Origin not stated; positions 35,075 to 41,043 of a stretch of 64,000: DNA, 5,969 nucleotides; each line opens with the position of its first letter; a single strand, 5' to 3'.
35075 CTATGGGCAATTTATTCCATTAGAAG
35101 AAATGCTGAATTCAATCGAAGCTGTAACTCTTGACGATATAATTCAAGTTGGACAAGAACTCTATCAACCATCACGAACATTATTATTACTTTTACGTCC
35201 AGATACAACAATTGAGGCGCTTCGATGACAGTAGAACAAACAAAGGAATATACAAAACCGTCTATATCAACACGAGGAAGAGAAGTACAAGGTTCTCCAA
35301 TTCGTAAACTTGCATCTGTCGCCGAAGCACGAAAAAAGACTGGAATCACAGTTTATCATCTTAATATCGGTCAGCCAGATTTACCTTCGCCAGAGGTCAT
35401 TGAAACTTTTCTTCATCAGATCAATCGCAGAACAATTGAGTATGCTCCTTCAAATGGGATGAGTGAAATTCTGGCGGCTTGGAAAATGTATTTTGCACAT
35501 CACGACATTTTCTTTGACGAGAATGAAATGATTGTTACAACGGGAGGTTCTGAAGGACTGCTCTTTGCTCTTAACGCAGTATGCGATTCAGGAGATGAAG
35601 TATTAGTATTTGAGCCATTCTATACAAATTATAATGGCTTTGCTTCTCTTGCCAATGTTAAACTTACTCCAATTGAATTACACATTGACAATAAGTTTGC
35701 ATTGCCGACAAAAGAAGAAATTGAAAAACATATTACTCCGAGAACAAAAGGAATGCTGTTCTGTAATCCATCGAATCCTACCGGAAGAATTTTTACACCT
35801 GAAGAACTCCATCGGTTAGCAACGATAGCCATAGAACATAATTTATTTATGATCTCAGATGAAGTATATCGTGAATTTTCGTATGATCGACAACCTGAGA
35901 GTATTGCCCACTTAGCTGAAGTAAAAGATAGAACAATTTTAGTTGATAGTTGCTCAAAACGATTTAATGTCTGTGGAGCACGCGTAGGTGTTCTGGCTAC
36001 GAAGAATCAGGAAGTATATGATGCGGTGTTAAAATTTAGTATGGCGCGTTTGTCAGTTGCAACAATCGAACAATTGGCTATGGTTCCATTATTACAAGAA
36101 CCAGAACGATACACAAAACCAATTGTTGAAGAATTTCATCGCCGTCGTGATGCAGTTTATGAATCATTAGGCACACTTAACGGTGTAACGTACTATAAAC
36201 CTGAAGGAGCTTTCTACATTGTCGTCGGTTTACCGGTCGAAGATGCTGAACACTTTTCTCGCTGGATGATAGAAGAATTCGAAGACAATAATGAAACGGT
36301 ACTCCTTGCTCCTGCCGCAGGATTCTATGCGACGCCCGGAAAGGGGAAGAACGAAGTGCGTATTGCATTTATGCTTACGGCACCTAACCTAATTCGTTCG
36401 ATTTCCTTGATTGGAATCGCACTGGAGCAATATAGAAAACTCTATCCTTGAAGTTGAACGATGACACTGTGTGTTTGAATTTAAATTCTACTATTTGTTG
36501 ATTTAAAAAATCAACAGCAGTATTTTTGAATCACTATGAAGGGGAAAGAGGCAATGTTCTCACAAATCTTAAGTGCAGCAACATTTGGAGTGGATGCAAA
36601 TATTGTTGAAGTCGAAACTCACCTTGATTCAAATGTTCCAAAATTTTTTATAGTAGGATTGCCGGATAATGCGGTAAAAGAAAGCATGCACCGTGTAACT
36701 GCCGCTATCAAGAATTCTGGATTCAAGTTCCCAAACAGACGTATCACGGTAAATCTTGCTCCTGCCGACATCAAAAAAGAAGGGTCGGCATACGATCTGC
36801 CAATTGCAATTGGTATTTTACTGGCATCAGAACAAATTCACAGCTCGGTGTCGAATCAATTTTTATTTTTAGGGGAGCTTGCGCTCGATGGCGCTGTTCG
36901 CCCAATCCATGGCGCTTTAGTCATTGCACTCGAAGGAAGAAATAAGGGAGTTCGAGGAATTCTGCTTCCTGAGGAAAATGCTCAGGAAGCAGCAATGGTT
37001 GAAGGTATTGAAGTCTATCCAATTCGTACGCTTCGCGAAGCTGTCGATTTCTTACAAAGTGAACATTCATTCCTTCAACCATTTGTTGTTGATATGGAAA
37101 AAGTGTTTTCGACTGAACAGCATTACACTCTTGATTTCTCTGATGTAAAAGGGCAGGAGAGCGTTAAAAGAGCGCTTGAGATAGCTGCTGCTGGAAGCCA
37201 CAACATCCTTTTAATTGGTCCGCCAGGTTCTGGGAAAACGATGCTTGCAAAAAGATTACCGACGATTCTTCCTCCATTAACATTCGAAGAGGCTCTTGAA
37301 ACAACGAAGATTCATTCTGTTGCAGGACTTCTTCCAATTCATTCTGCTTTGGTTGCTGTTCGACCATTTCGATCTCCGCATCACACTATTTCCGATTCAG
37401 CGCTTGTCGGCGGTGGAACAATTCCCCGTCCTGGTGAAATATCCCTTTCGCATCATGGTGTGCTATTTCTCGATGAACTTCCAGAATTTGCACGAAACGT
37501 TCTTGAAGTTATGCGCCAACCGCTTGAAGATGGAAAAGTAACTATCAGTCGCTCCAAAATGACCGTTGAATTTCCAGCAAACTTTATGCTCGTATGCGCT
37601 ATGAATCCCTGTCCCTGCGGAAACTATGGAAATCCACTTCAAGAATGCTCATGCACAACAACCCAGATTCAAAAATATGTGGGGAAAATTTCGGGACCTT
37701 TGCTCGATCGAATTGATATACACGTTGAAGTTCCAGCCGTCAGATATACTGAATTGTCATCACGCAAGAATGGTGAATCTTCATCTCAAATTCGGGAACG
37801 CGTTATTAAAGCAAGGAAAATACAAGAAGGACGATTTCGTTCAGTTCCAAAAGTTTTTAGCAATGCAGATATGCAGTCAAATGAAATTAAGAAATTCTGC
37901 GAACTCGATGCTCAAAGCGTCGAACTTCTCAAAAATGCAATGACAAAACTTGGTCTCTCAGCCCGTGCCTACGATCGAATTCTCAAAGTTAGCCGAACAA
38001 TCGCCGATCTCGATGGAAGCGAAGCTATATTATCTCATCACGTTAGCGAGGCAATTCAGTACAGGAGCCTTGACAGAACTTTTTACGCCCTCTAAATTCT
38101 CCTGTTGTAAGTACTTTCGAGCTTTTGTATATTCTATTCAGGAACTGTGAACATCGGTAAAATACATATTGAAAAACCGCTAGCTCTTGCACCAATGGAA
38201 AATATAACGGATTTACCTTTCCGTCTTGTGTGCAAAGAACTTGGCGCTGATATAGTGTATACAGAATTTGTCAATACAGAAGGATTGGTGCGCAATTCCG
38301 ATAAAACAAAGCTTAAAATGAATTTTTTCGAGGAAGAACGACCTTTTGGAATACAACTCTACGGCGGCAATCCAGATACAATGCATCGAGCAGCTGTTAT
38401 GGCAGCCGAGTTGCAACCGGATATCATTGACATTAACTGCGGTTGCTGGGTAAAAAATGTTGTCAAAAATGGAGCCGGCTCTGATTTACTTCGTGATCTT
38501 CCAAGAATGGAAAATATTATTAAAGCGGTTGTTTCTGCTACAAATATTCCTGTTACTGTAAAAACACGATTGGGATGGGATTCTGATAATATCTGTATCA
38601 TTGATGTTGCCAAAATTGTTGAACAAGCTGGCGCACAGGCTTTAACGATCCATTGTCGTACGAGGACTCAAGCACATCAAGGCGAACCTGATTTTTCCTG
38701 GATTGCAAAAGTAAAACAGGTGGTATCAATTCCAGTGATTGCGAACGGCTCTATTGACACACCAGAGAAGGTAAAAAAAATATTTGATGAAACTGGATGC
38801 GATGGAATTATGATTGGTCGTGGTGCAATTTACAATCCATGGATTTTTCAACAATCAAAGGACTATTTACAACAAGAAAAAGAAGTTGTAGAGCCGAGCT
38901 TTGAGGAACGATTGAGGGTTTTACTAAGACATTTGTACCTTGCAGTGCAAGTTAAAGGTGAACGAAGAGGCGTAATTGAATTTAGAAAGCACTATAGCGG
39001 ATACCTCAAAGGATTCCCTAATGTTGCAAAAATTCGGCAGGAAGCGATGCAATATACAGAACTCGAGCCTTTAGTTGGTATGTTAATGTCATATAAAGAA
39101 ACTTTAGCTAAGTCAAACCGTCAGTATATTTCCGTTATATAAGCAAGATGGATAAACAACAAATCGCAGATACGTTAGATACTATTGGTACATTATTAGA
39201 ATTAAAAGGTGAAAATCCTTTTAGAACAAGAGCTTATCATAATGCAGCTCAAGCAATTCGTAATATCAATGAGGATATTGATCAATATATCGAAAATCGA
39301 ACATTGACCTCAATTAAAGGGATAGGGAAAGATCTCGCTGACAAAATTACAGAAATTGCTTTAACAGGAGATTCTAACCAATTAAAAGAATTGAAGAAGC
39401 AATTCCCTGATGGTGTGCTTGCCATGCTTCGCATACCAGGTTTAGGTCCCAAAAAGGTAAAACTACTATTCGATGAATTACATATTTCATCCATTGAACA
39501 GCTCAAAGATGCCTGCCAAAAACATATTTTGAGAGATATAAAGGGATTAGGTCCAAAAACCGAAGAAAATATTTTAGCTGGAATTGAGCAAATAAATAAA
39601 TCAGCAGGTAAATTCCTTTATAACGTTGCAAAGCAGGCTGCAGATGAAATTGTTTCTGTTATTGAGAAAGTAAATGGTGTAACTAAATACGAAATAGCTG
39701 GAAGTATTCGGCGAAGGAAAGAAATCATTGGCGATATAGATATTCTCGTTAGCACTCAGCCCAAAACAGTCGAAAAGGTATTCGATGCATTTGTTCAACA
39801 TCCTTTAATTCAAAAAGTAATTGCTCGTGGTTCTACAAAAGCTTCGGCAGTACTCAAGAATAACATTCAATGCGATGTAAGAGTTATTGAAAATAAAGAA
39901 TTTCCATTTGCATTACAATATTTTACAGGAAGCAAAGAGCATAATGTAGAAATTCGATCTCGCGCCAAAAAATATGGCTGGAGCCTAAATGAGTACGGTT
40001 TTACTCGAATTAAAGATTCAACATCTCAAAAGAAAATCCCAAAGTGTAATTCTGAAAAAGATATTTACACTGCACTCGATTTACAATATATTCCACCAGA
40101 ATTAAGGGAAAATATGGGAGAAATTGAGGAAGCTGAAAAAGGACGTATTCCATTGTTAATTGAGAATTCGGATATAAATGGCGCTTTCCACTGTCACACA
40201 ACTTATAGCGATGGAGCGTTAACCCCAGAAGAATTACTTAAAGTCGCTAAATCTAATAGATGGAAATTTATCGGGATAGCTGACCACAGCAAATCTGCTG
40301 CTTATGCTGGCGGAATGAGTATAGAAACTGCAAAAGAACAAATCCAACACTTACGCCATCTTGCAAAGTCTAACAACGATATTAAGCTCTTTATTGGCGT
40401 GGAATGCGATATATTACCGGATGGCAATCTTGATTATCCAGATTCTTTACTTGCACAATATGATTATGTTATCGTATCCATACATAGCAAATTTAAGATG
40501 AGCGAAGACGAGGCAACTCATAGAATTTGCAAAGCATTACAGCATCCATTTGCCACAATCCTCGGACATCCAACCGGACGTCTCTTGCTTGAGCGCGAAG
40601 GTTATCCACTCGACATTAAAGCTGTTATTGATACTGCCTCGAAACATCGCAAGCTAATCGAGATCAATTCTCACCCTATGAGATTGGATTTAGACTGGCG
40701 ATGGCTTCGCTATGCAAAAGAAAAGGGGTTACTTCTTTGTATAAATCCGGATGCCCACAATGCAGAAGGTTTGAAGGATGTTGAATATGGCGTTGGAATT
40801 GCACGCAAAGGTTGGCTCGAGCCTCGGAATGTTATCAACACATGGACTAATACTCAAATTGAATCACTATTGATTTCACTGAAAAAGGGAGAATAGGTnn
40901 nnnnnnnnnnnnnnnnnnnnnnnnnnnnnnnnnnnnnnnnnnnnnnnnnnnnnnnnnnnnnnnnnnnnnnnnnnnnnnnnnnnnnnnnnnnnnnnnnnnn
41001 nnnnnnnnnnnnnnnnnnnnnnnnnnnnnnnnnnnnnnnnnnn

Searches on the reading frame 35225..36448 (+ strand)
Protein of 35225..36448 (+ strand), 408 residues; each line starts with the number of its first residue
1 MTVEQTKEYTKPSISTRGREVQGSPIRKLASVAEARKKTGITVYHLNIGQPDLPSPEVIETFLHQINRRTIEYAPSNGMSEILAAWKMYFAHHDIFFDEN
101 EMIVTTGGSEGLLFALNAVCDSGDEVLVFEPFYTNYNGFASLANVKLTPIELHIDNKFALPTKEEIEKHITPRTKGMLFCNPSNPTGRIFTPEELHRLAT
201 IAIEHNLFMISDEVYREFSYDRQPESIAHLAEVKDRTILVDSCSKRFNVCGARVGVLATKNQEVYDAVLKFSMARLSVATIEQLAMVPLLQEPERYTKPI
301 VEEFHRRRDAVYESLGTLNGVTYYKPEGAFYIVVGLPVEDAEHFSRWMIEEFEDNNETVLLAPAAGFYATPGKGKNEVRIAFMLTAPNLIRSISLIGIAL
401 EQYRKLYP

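Call 57: search_protein_families(library=pfam, proteins=[window:35225-36448:+], max_evalue=0.000001)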
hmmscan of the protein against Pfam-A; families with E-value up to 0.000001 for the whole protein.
window:35225-36448:+ (408 aa): 2 families
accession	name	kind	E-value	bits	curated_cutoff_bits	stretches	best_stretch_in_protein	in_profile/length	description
PF00155.27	Aminotran_1_2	-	4.6e-50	171.2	19.7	1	44-352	4-326/361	Aminotransferase class I and II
PF01041.23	DegT_DnrJ_EryC1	-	8.2e-08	32.3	19.8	1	98-212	38-145/360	DegT/DnrJ/EryC1/StrS aminotransferase family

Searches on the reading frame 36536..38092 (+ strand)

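Call 57: search_protein_families(library=pfam, proteins=[window:36536-38092:+], max_evalue=0.000001)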
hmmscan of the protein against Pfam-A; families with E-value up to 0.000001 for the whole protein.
window:36536-38092:+ (519 aa): 5 families
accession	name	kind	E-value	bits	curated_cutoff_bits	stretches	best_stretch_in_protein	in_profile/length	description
PF01078.27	Mg_chelatase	-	5.2e-100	333.5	20.3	1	200-406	1-206/207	Magnesium chelatase, subunit ChlI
PF13541.12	ChlI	-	1.5e-47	160.9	27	1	26-148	1-121/121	Subunit ChlI of Mg-chelatase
PF13335.12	Mg_chelatase_C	-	6.2e-35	120.1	26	1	413-510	1-94/94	Magnesium chelatase, subunit ChlI C-terminal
PF07728.20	AAA_5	-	8.5e-11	42.5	22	1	223-363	1-126/139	AAA domain (dynein-related subfamily)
PF00493.29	MCM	-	1.5e-07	31.2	23.3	0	298-366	113-180/224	MCM P-loop domain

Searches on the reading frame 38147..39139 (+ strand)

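Call 58: search_protein_families(library=pfam, proteins=[window:38147-39139:+], max_evalue=0.000001)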
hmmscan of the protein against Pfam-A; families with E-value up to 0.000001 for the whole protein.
window:38147-39139:+ (331 aa): 1 family
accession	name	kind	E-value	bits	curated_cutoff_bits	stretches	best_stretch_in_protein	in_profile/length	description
PF01207.24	Dus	-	5.6e-91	305.3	20.4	1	14-306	2-295/311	Dihydrouridine synthase (Dus)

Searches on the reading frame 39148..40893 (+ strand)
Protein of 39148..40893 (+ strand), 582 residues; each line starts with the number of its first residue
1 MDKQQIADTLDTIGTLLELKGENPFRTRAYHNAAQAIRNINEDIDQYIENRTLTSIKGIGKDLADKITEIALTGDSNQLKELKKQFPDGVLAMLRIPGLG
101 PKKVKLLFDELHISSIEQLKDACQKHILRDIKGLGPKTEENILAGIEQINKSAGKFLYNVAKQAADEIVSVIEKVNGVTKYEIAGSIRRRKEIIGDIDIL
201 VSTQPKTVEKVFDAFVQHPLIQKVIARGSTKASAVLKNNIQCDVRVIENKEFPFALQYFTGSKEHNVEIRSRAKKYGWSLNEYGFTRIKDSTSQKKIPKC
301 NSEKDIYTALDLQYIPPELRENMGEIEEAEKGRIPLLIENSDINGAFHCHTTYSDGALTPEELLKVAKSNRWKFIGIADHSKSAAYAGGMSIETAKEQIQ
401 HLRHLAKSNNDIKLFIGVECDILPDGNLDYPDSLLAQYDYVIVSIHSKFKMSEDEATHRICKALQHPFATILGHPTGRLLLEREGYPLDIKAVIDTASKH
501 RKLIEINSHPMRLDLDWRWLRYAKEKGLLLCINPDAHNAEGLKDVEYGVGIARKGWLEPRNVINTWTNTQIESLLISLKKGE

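Call 58: search_protein_families(library=pfam, proteins=[window:39148-40893:+], max_evalue=0.000001)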
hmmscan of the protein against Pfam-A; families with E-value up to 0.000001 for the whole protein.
window:39148-40893:+ (582 aa): 4 families
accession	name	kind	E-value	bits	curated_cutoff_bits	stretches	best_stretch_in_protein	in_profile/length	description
PF14791.11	DNA_pol_B_thumb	-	5e-23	81.2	25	1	255-321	1-63/63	DNA polymerase beta thumb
PF14716.13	HHH_8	-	3.3e-18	66.3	30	1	1-75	1-72/73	Helix-hairpin-helix domain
PF14520.12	HHH_5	-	1.8e-14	54.4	27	1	92-145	3-54/57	Helix-hairpin-helix domain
PF02811.25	PHP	-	2.6e-12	47.8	26.4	1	347-509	2-164/164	PHP domain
